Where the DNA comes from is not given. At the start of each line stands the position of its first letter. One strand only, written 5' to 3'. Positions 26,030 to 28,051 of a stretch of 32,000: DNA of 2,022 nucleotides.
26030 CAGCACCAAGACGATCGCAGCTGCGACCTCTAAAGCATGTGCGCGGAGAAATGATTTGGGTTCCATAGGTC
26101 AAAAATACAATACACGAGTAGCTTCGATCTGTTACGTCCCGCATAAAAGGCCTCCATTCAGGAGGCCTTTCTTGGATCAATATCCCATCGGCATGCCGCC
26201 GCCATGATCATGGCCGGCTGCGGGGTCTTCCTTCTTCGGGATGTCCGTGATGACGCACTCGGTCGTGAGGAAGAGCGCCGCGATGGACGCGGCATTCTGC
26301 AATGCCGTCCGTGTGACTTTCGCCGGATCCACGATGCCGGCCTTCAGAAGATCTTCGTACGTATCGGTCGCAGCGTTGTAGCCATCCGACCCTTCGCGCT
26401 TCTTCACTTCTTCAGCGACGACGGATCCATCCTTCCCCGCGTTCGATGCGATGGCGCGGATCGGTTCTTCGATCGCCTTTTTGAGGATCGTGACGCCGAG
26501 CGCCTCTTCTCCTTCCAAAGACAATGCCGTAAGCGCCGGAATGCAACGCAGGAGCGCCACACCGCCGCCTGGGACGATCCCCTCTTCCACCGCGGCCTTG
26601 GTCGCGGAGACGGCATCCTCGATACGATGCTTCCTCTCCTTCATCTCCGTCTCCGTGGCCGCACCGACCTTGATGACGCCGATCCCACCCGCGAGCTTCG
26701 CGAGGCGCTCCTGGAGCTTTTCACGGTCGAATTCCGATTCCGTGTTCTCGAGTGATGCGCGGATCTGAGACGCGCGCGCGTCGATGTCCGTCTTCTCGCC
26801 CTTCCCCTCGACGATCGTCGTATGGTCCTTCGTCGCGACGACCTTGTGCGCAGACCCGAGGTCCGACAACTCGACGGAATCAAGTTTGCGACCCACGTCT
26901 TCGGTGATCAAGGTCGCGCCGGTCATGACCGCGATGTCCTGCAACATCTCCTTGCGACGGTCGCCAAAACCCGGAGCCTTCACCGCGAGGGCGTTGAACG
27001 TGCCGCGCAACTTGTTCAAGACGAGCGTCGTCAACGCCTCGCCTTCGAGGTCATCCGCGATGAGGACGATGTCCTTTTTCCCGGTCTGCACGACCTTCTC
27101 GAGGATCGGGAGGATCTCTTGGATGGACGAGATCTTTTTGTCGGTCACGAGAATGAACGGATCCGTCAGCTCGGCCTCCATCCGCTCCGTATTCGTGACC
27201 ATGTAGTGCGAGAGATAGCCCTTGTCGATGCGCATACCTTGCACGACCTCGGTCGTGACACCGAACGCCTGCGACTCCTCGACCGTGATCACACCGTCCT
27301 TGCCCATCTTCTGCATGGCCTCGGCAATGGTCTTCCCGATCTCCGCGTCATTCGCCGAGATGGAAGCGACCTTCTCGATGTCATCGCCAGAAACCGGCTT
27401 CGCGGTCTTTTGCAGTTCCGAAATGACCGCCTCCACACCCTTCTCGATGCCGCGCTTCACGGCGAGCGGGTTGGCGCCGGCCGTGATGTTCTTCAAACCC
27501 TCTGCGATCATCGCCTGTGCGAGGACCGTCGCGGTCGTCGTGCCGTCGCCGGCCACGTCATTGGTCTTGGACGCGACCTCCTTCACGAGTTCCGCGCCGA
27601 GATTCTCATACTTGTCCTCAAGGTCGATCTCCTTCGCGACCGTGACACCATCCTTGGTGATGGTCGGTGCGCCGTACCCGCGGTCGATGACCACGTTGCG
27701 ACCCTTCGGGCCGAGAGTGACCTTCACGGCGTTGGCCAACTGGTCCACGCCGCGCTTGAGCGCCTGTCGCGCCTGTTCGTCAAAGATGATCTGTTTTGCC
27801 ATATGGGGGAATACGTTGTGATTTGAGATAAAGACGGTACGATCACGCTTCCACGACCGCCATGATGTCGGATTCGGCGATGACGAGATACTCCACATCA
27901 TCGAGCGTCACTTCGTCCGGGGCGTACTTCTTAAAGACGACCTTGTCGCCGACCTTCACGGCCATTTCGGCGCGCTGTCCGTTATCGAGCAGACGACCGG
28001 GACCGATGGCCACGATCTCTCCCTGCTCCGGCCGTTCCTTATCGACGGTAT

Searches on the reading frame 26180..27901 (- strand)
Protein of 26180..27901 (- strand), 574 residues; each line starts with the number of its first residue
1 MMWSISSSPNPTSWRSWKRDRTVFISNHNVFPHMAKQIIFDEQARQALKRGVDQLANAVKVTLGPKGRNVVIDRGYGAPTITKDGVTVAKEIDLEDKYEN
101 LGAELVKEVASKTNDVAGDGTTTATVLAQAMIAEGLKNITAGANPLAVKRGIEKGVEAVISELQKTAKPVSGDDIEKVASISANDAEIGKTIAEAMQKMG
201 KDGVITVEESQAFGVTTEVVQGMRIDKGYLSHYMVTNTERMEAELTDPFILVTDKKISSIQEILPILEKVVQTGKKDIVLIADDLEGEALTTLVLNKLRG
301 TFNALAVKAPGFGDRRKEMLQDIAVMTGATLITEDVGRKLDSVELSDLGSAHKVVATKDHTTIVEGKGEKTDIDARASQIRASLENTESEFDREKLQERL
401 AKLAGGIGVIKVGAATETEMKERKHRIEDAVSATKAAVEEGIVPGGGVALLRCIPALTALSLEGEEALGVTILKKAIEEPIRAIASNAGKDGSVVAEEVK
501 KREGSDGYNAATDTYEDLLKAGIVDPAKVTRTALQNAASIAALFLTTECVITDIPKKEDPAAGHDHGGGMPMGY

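Call 19: search_protein_families(library=pfam, proteins=[window:26180-27901:-], max_evalue=0.001)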
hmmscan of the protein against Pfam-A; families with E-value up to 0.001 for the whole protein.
window:26180-27901:- (574 aa): 1 family
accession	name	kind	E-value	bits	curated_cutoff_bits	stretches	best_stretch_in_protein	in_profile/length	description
PF00118.29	Cpn60_TCP1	-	1.9e-74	251.6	34.3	1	55-553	1-488/490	TCP-1/cpn60 chaperonin family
